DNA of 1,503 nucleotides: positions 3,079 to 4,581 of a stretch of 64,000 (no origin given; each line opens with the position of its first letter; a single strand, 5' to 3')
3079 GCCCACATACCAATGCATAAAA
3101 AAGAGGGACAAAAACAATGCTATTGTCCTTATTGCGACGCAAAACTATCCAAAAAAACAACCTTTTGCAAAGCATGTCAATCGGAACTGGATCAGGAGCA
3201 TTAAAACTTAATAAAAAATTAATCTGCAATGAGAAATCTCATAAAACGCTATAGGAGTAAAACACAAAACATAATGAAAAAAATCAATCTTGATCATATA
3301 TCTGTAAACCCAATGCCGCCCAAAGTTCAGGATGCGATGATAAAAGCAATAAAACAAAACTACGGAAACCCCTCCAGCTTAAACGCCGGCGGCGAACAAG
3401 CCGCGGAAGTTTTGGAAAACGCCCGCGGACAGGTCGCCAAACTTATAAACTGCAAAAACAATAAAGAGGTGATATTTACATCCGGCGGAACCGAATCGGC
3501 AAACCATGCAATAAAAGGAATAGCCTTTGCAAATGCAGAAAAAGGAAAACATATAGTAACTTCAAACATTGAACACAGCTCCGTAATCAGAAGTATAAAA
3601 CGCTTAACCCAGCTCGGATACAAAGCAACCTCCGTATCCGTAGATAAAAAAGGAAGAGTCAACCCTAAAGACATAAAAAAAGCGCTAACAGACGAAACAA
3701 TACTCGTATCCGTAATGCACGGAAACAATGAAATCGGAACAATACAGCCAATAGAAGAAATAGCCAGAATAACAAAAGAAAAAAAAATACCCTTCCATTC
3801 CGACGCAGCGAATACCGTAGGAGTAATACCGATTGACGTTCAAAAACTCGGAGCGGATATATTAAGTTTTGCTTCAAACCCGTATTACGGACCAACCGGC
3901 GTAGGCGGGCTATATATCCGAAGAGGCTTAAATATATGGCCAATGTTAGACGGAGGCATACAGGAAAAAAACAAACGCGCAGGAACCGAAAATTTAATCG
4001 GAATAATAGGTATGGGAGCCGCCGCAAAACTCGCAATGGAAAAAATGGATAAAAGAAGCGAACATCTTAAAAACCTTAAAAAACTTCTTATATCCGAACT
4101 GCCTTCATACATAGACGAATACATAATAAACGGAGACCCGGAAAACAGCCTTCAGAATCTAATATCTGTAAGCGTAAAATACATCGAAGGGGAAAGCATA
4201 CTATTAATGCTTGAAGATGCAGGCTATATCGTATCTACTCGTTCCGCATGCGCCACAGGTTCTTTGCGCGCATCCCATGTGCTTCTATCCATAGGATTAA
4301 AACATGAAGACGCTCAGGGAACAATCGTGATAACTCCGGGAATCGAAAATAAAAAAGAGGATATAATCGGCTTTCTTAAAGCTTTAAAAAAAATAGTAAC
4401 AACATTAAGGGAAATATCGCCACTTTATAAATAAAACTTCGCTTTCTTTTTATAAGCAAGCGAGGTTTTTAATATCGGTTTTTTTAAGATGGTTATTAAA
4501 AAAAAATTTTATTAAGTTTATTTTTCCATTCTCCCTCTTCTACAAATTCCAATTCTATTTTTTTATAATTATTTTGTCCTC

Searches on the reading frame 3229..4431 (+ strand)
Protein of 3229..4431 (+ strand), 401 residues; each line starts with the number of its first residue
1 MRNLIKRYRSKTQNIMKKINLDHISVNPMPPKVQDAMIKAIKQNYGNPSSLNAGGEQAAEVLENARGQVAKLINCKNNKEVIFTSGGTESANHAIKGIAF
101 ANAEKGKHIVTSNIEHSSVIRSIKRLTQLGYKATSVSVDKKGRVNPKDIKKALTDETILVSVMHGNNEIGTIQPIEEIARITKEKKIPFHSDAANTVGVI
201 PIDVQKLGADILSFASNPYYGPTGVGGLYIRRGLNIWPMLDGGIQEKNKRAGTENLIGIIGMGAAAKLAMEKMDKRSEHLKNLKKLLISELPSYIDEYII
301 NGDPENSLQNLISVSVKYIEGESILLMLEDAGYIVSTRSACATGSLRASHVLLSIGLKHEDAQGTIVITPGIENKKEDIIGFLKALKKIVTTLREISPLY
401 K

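Call 44: find_homologous_proteins(query=window:3229-4431:+, max_evalue=1e-60)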
Query window:3229-4431:+ (401 aa): 7855 proteins with E <= 1e-60 among 8000 candidates; the best 120 are listed.
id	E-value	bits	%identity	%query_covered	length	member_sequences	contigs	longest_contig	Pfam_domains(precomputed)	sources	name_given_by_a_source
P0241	5.3e-224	761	91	96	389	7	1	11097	PF00155.28,PF00266.26,PF01041.24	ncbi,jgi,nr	ncbi:MAG: cysteine desulfurase [Deltaproteobacteria bacterium]|nr:cysteine desulfurase [Deltaproteob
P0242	3.5e-190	650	75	96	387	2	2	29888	PF00266.26,PF01053.27,PF01041.24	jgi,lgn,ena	-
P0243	1.3e-188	645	74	96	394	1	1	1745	PF00266.26,PF01041.24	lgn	-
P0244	1.4e-188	645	75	96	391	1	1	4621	PF00266.26,PF01041.24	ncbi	-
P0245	1.9e-188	644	74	96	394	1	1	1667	PF00266.26,PF01041.24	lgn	-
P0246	2.4e-188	644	74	96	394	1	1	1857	PF00266.26,PF01041.24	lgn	-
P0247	2.3e-187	641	73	96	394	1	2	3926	PF00155.28,PF00266.26,PF01053.27,PF01041.24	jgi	-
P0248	4.4e-187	640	73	96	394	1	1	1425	PF00266.26,PF01041.24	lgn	-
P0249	7.1e-187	639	74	96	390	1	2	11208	PF00266.26,PF01041.24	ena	-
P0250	7.9e-187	639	74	97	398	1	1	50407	PF00266.26,PF01212.28,PF01041.24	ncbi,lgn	-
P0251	1.4e-186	638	74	96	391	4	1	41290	PF00266.26,PF01041.24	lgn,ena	-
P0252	5.2e-186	636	75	96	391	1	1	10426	PF00155.28,PF00266.26,PF01041.24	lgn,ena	-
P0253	5.4e-186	636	75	96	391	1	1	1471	PF00155.28,PF00266.26,PF01041.24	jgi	-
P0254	1.2e-185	635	73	96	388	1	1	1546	PF00155.28,PF00266.26,PF01041.24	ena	-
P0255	2.1e-185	634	73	96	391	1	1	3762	PF00266.26,PF01041.24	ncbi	-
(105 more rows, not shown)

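Call 45: find_encoding_contigs(protein=P0241, flank=10000, max_places=6)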
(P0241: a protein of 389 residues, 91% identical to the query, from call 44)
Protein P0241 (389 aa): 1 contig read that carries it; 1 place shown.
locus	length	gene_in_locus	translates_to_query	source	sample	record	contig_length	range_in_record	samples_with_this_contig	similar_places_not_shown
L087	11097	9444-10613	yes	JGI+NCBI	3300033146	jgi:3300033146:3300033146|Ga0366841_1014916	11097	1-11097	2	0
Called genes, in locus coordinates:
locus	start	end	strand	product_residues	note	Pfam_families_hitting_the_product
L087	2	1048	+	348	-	PF04143:Sulf_transp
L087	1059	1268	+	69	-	PF01206:TusA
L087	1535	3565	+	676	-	PF00009:GTP_EFTU, PF22042:EF-G_D2, PF03144:GTP_EFTU_D2, PF14492:EFG_III, PF16658:RF3_C (weak), PF03764:EFG_IV, PF00679:EFG_C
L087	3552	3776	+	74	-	-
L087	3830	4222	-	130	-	PF01475:FUR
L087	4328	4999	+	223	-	PF01613:Flavin_Reduct, PF00301:Rubredoxin, PF21349:RUBY_RBDX (faint)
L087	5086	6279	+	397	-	PF01654:Cyt_bd_oxida_I, PF00034:Cytochrom_C (faint), PF13442:Cytochrome_CBB3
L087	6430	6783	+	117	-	-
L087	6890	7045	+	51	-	PF00301:Rubredoxin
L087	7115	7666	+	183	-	PF21349:RUBY_RBDX, PF02915:Rubrerythrin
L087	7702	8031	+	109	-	-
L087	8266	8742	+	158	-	PF13668:Ferritin_2 (faint), PF02915:Rubrerythrin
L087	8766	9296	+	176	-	PF01592:NifU_N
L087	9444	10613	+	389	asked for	PF00155:Aminotran_1_2 (weak), PF00266:Aminotran_5, PF01041:DegT_DnrJ_EryC1 (weak)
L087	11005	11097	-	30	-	?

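Call 48: find_encoding_contigs(protein=P0242, flank=10000, max_places=3)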
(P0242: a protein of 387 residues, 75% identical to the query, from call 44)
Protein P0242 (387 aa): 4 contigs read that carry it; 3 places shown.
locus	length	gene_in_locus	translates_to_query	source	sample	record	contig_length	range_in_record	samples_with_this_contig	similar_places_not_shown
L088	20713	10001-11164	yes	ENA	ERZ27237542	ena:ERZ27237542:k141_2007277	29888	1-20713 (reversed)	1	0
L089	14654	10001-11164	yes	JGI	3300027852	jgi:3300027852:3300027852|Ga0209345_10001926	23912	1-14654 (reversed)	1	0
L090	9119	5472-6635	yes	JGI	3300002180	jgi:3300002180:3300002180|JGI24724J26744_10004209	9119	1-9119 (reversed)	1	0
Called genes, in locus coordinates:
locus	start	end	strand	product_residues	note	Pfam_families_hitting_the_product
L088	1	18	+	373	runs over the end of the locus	PF20706:GT4-conflict (weak), PF00534:Glycos_transf_1, PF13692:Glyco_trans_1_4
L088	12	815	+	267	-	PF06293:Kdo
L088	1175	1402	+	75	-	PF12797:Fer4_2 (weak), PF00037:Fer4 (weak), PF13237:Fer4_10 (weak), PF14697:Fer4_21 (weak), PF12838:Fer4_7, PF13187:Fer4_9 (weak)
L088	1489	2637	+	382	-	PF01855:POR_N, PF02780:Transketolase_C (faint), PF17147:PFOR_II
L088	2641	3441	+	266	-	PF02775:TPP_enzyme_C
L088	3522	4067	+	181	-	PF01558:POR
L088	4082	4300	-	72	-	-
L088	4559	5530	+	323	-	PF01368:DHH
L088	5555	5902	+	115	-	PF02085:Cytochrom_CIII (weak), PF14522:Cytochrome_C7 (weak)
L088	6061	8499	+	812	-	PF02190:LON_substr_bdg, PF00004:AAA, PF07728:AAA_5 (weak), PF22667:Lon_lid, PF05362:Lon_C, PF13541:ChlI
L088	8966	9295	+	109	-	-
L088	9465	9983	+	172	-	PF01592:NifU_N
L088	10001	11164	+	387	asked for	PF00266:Aminotran_5, PF01041:DegT_DnrJ_EryC1, PF01053:Cys_Met_Meta_PP (weak)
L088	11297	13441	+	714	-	PF03190:Thioredox_DsbH, PF13098:Thioredoxin_2 (weak), PF13899:Thioredoxin_7, PF06662:C5-epim_C (faint), PF07470:Glyco_hydro_88 (faint)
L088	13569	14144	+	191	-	PF00210:Ferritin (weak), PF02915:Rubrerythrin, PF23458:DUF7130 (weak), PF21349:RUBY_RBDX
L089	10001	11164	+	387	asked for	PF00266:Aminotran_5, PF01041:DegT_DnrJ_EryC1, PF01053:Cys_Met_Meta_PP (weak)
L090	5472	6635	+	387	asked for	PF00266:Aminotran_5, PF01041:DegT_DnrJ_EryC1, PF01053:Cys_Met_Meta_PP (weak)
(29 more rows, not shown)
